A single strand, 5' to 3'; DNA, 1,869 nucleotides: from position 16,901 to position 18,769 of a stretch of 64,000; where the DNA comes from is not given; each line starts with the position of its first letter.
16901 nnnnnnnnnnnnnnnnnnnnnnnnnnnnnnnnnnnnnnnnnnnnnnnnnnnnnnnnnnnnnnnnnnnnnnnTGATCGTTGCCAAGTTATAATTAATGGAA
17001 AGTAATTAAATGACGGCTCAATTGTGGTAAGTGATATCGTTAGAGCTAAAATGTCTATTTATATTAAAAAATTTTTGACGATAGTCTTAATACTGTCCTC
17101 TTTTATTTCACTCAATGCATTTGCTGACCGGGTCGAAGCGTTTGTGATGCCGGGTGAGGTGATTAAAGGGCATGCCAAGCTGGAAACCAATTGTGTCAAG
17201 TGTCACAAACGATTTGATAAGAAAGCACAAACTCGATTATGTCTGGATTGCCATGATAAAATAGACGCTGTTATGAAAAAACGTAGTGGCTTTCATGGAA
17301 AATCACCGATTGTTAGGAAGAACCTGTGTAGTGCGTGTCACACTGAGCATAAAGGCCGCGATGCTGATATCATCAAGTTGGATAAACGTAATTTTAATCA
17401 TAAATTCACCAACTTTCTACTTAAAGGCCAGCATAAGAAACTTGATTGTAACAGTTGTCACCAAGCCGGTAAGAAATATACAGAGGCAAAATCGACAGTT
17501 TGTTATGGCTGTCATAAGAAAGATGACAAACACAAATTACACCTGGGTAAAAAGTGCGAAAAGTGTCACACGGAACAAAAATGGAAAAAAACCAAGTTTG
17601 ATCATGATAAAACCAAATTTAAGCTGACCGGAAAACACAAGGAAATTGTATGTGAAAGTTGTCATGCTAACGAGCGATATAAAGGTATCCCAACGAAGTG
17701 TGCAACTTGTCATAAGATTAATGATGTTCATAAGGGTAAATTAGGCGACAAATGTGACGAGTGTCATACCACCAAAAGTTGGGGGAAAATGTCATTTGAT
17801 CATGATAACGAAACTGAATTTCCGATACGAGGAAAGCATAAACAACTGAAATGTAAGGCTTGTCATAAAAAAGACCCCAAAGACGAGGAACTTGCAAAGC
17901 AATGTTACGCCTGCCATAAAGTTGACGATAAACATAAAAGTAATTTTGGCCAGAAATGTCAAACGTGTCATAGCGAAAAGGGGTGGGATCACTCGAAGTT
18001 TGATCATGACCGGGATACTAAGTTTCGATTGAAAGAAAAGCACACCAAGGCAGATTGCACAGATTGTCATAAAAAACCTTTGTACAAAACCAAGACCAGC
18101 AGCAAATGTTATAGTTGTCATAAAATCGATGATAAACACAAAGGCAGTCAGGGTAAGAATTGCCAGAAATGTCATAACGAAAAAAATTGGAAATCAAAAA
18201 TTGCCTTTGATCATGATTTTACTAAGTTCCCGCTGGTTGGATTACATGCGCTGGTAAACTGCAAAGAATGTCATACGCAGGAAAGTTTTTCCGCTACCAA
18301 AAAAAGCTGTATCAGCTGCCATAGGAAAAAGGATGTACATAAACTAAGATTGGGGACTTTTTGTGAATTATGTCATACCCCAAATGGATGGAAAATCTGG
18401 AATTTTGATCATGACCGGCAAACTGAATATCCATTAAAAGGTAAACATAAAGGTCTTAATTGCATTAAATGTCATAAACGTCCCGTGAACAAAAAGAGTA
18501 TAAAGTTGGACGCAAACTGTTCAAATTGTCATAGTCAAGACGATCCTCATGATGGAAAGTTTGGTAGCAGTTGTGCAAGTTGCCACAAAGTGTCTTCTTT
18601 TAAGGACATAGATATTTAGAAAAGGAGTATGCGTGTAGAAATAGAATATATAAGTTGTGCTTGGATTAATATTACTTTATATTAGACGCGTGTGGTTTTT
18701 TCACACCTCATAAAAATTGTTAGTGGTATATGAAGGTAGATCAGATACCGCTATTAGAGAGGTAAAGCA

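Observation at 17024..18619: Cytochrome 1: seven tandem triheme modules, about 18% lysine, one haem per about 25 residues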

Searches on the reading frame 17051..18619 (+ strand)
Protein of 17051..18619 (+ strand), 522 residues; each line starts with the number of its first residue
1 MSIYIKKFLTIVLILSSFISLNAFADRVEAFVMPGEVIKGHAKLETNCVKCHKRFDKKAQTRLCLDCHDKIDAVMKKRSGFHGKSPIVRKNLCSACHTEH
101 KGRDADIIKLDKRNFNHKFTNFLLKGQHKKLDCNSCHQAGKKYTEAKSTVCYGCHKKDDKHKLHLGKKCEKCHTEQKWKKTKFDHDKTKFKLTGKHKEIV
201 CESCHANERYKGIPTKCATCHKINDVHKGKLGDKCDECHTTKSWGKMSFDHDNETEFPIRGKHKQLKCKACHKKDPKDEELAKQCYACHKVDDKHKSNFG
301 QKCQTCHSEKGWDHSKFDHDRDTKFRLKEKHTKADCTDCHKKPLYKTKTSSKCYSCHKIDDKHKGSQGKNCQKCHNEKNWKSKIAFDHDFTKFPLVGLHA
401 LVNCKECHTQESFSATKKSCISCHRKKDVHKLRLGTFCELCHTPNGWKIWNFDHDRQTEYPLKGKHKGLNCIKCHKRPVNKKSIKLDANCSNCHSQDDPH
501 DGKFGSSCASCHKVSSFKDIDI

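Call 4: search_protein_families(library=pfam, proteins=[window:17051-18619:+], max_evalue=0.01)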
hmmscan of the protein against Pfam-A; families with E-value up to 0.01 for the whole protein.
window:17051-18619:+ (522 aa): 4 families
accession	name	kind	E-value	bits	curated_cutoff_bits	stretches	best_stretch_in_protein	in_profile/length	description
PF14522.11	Cytochrome_C7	-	2.3e-26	91.8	24.8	6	160-222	4-67/67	Cytochrome c7 and related cytochrome c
PF14537.11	Cytochrom_c3_2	-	3.3e-18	66.4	25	2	41-102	2-69/79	Cytochrome c3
PF02085.21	Cytochrom_CIII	-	1.6e-12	48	22.9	1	40-105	27-90/101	Class III cytochrome C family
PF22113.1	Mtrc-MtrF_II-IV_dom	-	9.7e-09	35.4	30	1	41-144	77-170/176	Outer membrane cytochrome MtrC/MtrF-like, domains II/IV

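Call 5: search_protein_families(library=ncbifam, proteins=[window:17051-18619:+], max_evalue=0.01)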
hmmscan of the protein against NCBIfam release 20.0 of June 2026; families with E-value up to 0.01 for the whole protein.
window:17051-18619:+ (522 aa): 2 families
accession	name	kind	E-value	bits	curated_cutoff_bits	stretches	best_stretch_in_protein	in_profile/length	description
NF045713.1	CxxCH_16_HmcA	equivalog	1.8e-09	36.8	400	1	301-383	319-394/541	sulfate respiration complex hexadecaheme cytochrome HmcA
TIGR03508.1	decahem_SO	subfamily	0.0036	16.8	192.2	1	41-111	90-164/258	DmsE family decaheme c-type cytochrome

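Call 6: search_solved_structures(query=window:17051-18619:+, max_evalue=0.01, show_alignments=2)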
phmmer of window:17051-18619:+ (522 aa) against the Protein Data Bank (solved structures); distinct sequences matched with E-value up to 0.01: 0.

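Call 7: find_homologous_proteins(query=window:17051-18619:+)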
Query window:17051-18619:+ (522 aa): 5820 proteins with E <= 0.001 among 8000 candidates; the best 120 are listed.
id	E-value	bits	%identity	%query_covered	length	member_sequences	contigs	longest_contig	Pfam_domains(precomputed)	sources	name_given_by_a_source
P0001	0.0e+0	1216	100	100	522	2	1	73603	PF14537.12,PF02085.22,PF14522.12,PF22113.2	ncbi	-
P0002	0.0e+0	1045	45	93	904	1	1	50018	PF14537.12,PF02085.22,PF14522.12,PF22113.2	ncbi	-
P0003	2.1e-295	999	47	99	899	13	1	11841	PF14537.12,PF02085.22,PF14522.12,PF22113.2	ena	-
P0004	1.3e-277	940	45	99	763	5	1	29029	PF14537.12,PF02085.22,PF14522.12,PF22113.2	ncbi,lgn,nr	ncbi:MAG: cytochrome C [Nitrospiraceae bacterium]|nr:cytochrome C [Nitrospiraceae bacterium]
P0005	3.8e-271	919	47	99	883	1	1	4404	PF14537.12,PF02085.22,PF14522.12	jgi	jgi:hypothetical protein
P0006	3.4e-269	912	48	97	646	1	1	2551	PF14537.12,PF02085.22,PF14522.12,PF22113.2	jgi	-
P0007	7.0e-263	891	45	99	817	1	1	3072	PF14537.12,PF02085.22,PF14522.12,PF22113.2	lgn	-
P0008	3.8e-260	882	49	98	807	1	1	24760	PF14537.12,PF02085.22,PF14522.12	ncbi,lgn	-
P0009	2.4e-252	857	45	97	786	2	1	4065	PF14537.12,PF02085.22,PF14522.12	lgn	-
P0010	5.0e-252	856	46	94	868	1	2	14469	PF14537.12,PF02085.22,PF14522.12,PF22113.2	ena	-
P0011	3.9e-251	853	47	87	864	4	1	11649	PF14537.12,PF02085.22,PF14522.12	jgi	jgi:hypothetical protein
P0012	1.8e-247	840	46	95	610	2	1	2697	PF14537.12,PF12511.14,PF02085.22,PF14522.12,PF22113.2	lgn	-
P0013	2.2e-246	837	46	99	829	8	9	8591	PF14537.12,PF02085.22,PF14522.12,PF22113.2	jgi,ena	jgi:hypothetical protein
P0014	1.2e-242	825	43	97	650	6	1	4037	PF14537.12,PF02085.22,PF14522.12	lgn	-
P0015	6.2e-242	822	44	98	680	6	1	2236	PF14537.12,PF02085.22,PF14522.12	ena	-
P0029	9.2e-222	756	46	99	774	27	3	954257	PF14537.12,PF02085.22,PF14522.12,PF22113.2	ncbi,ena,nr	ncbi:MAG: cytochrome C [Nitrospira sp. CG24C]|nr:MAG: cytochrome C [Nitrospira sp. CG24C]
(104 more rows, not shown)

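Call 9: find_encoding_contigs(protein=P0001, flank=10000, max_places=3)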
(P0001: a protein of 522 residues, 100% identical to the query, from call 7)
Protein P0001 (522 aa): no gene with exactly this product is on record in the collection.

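Call 36: predict_structure(alignment_id=A3)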
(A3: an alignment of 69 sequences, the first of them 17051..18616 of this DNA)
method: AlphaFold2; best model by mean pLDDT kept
length: 522 residues; sequences in the alignment: 69
mean_pLDDT: 71.2   pTM: 0.30
mean pLDDT of the five models: 71.2, 69.0, 64.1, 61.0, 58.9
residues with pLDDT >= 90: 8; 70-90: 306; 50-70: 183; < 50: 25
segments of 3 or more residues with pLDDT < 50: 32-51
pLDDT, mean of each block of 10 residues (from residue 1): 85 84 57 44 43 61 80 87 85 74 56 79 75 74 56 68 61 63 69 78 69 73 75 70 68 70 71 60 72 73 71 71 71 75 59 75 70 67 62 73 74 70 82 81 79 81 83 81 68 80 80 69 57
secondary structure, 60 per line:
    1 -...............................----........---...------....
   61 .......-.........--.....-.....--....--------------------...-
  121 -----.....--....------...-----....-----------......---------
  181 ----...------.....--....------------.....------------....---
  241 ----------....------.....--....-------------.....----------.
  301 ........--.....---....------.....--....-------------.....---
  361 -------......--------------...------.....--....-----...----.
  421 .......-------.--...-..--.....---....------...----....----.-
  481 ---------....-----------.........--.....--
elements in order: H2-32 H37-44 H57-67 H69-77 H80-84 H86-90 H93-96 H126-130 H133-136 H151-154 H166-171 H194-198 H201-204 H217-221 H234-237 H251-254 H261-265 H268-271 H285-289 H300-306 E311-315 H319-322 H329-333 H336-339 H353-357 H368-373 H397-401 H404-407 H420-427 E446-450 H454-457 H471-474 H490-493 H505-511 E516-520

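Call 38: fold_search(model_id=the predicted structure, library=pdb)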
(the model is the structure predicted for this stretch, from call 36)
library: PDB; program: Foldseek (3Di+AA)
matches with E <= 10: 1; with E <= 0.001: 0
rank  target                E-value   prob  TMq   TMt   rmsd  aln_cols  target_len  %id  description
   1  6t5e                  6.4e+00  0.01  0.07  0.08  22.9       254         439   16  Hydroxylamine Oxidoreductase from Brocadia fulgida (released 2020-11-18)

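Call 46: find_encoding_contigs(protein=P0123, flank=3000, max_places=3)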
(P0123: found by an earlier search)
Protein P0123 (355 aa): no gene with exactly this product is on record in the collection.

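Call 56: search_protein_representatives(protein=window:17051-18616:+)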
Query: 522 residues. Proteins with E-value up to 0.001 (for the whole library): 5197; up to 1e-10: 2965; up to 1e-30: 1136. The best 150 are listed.
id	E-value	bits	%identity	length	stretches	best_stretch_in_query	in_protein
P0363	0.0e+00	1333.5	38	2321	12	156-425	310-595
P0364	0.0e+00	1178.9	41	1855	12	154-448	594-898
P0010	1.6e-252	855.5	50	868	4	214-519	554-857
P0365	1.5e-246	835.7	40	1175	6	38-415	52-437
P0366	1.2e-242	822.9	41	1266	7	113-456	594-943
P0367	1.7e-223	759.7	39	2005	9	11-342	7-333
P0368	9.0e-209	711.1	37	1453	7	165-428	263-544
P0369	5.5e-202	688.7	37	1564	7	166-497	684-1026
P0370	7.9e-201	684.9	52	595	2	142-519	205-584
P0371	1.3e-195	667.6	37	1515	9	13-343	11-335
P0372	4.0e-194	662.7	39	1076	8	168-425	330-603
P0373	2.0e-193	660.4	42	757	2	21-413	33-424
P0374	1.6e-187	640.9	46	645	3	153-456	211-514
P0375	1.5e-186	637.7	42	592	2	14-409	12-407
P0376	2.4e-186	637.0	43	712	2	17-479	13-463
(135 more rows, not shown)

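Call 62: search_protein_families(library=ncbifam, proteins=[window:17051-18616:+], max_evalue=10)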
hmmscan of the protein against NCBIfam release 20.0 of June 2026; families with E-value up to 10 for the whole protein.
window:17051-18616:+ (522 aa): 7 families
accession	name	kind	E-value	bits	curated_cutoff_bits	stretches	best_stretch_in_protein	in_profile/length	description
NF045713.1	CxxCH_16_HmcA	equivalog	1.8e-09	36.8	400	7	301-383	319-394/541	sulfate respiration complex hexadecaheme cytochrome HmcA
TIGR03508.1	decahem_SO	subfamily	0.0036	16.8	192.2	5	41-111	90-164/258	DmsE family decaheme c-type cytochrome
NF009146.0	PRK12496.1-3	equivalog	0.05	13.3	268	1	39-78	116-155/162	hypothetical protein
TIGR01905.1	paired_CXXCH_1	subfamily_domain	0.14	12.1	25.2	3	88-113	4-29/41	doubled CXXCH domain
NF040967.1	cytc_ExtN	equivalog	0.21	10.3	200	1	258-426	31-209/415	selenite/tellurite reduction operon c-type cytochrome ExtN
NF040968.1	FeS_ExtO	equivalog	0.32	9.7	200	1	259-426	32-209/416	selenite/tellurite reduction operon b-type cytochrome iron-sulfur cluster-binding subunit ExtO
TIGR04257.1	nanowire_3heme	domain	0.74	10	40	2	430-495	20-75/75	c(7)-type cytochrome triheme domain-containing protein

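Call 84: find_encoding_contigs(protein=P0002, flank=8000, max_places=1)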
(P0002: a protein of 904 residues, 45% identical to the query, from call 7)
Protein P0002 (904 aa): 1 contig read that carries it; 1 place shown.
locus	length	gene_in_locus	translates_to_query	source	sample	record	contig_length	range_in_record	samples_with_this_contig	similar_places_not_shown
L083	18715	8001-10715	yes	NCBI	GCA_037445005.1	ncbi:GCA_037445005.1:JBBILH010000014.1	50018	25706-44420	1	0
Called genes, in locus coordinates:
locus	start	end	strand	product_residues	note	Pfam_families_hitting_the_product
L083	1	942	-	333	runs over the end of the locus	PF08450:SGL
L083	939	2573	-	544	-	PF08450:SGL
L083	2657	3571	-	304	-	PF03928:HbpS-like, PF07883:Cupin_2 (faint)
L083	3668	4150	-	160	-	PF03928:HbpS-like, PF13185:GAF_2 (weak)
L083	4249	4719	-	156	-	-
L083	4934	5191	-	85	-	-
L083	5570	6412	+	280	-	PF20112:DUF6502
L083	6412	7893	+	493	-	PF18914:DUF5666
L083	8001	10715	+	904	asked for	PF02085:Cytochrom_CIII (faint), PF14537:Cytochrom_c3_2 (faint), PF22113:Mtrc-MtrF_II-IV_dom (faint), PF14522:Cytochrome_C7 (weak)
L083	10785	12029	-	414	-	PF06739:SBBP (faint), PF08450:SGL (faint), PF24684:Vgb_lyase (faint), PF25021:TEN_NHL, PF22807:TrAA12 (faint), PF01436:NHL (weak), PF25021:TEN_NHL, PF01436:NHL (weak)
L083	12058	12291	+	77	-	-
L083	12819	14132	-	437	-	PF00037:Fer4 (weak), PF12797:Fer4_2 (weak), PF12837:Fer4_6 (weak), PF12838:Fer4_7, PF13237:Fer4_10, PF14697:Fer4_21, PF07992:Pyr_redox_2, PF13738:Pyr_redox_3, +9 more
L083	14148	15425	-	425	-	PF00515:TPR_1 (faint), PF07719:TPR_2 (faint), PF13181:TPR_8 (faint), PF13432:TPR_16 (faint), PF23914:TPR_CcmH_CycH, PF13428:TPR_14 (faint), PF13431:TPR_17 (faint), PF23892:Ig_CycH, +1 more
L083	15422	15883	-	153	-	PF03918:CcmH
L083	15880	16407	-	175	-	PF08534:Redoxin, PF00578:AhpC-TSA, PF00085:Thioredoxin (faint)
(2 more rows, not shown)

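Call 85: find_encoding_contigs(protein=P0029, flank=8000, max_places=1)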
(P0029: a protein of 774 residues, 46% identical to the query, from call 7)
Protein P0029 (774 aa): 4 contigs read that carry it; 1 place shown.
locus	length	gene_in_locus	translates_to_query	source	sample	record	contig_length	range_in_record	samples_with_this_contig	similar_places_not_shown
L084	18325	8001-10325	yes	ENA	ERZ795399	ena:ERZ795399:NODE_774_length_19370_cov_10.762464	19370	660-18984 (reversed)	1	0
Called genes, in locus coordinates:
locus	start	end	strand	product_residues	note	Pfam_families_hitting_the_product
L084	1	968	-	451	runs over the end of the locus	?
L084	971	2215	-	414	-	PF25917:BSH_RND (weak), PF25973:BSH_CzcB, PF25944:Beta-barrel_RND (weak), PF25954:Beta-barrel_RND_2, PF25967:RND-MFP_C, PF25975:CzcB_C, PF25989:YknX_C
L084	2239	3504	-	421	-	PF02321:OEP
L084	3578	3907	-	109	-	-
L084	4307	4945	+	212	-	-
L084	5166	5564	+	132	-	PF06514:PsbU (weak), PF12836:HHH_3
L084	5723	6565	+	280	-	PF20112:DUF6502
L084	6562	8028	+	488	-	PF18914:DUF5666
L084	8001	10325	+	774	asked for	PF22113:Mtrc-MtrF_II-IV_dom (faint), PF02085:Cytochrom_CIII (faint), PF14522:Cytochrome_C7 (faint), PF14537:Cytochrom_c3_2 (faint)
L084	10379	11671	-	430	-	PF06739:SBBP (faint), PF08450:SGL (faint), PF25021:TEN_NHL, PF01436:NHL (weak), PF25021:TEN_NHL (weak)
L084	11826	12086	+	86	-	-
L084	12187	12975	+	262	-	PF00072:Response_reg, PF00196:GerE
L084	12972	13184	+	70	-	-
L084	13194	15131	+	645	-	PF13581:HATPase_c_2 (faint), PF00989:PAS, PF13188:PAS_8, PF08448:PAS_4 (faint), PF13426:PAS_9, PF24820:Diguanyl_cycl_sensor (weak), PF07730:HisKA_3 (weak), PF02518:HATPase_c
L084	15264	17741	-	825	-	PF07731:Cu-oxidase_2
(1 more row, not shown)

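Call 86: find_encoding_contigs(protein=P0008, flank=8000, max_places=1)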
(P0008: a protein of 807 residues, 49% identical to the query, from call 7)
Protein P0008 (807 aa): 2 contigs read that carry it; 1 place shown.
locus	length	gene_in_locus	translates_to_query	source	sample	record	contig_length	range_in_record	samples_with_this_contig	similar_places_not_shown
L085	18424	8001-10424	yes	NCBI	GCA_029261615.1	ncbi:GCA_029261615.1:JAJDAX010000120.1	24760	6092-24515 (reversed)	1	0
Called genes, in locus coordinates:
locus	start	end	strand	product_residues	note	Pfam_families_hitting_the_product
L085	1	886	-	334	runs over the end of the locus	PF23914:TPR_CcmH_CycH, PF13429:TPR_15 (faint), PF14561:TPR_20 (faint), PF13424:TPR_12 (faint), PF13428:TPR_14 (faint), PF23914:TPR_CcmH_CycH, PF00515:TPR_1 (weak), PF07719:TPR_2 (weak), +9 more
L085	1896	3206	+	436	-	PF12838:Fer4_7 (faint), PF00037:Fer4 (weak), PF12797:Fer4_2 (weak), PF12837:Fer4_6 (weak), PF13237:Fer4_10, PF14697:Fer4_21 (weak), PF07992:Pyr_redox_2, PF13738:Pyr_redox_3, +5 more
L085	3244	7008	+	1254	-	-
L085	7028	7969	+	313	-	-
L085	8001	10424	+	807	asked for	PF02085:Cytochrom_CIII (faint), PF14522:Cytochrome_C7 (faint), PF14537:Cytochrom_c3_2 (faint)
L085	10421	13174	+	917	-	-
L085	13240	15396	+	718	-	-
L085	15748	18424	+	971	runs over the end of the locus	PF17957:Big_7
